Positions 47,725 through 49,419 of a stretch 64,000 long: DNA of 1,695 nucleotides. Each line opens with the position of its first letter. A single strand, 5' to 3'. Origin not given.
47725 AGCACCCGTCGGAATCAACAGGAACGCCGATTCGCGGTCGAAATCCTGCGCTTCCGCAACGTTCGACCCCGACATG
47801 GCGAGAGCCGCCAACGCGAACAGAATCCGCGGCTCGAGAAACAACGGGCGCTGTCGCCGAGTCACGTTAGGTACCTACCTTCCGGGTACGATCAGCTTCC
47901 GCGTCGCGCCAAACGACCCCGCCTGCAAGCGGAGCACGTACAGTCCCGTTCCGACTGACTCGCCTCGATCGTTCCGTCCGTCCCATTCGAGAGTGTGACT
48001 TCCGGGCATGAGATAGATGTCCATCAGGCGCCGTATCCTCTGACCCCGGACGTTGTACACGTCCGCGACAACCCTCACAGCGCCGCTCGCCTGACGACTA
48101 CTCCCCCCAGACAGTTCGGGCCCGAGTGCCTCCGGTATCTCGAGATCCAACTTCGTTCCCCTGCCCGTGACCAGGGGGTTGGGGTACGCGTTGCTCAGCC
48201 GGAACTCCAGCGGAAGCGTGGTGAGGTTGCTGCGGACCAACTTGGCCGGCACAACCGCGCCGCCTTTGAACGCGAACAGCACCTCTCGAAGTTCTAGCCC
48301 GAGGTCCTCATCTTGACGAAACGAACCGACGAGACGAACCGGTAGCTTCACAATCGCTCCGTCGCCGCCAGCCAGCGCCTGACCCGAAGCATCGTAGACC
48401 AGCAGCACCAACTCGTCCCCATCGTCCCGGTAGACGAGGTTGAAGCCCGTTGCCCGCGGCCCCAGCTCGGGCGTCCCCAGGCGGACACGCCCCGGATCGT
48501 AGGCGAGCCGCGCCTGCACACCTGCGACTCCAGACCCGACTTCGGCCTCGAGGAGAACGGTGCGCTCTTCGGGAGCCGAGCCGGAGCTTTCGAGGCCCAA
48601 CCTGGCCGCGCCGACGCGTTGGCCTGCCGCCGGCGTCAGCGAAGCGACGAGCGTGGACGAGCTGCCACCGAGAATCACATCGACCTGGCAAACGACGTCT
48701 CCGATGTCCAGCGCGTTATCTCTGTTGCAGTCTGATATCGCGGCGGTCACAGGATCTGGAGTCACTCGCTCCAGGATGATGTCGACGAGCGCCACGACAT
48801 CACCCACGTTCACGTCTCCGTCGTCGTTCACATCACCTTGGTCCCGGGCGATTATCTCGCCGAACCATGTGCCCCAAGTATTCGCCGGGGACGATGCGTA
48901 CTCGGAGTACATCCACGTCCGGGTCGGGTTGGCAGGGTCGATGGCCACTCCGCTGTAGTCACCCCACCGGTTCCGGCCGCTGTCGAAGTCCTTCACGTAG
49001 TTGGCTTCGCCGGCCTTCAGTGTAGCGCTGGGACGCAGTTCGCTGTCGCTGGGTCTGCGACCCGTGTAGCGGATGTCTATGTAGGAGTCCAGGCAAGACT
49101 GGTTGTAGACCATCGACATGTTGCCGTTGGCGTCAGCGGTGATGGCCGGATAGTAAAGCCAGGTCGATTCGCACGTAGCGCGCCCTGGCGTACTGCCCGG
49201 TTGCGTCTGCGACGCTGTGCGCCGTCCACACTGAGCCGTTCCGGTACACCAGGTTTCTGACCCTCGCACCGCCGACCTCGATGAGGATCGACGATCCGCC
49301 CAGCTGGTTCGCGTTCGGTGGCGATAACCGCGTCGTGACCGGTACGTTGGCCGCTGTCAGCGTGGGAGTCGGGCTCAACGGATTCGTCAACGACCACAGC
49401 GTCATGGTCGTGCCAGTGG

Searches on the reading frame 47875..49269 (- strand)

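Call 62: search_protein_families(library=pfam, proteins=[window:47875-49269:-], max_evalue=0.00001)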
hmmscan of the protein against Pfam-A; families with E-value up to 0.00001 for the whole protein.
window:47875-49269:- (464 aa): 1 family
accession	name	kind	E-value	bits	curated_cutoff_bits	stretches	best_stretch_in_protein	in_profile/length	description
PF13860.13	FlgD_ig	-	1.1e-08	35.4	27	1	393-450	18-75/79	FlgD Ig-like domain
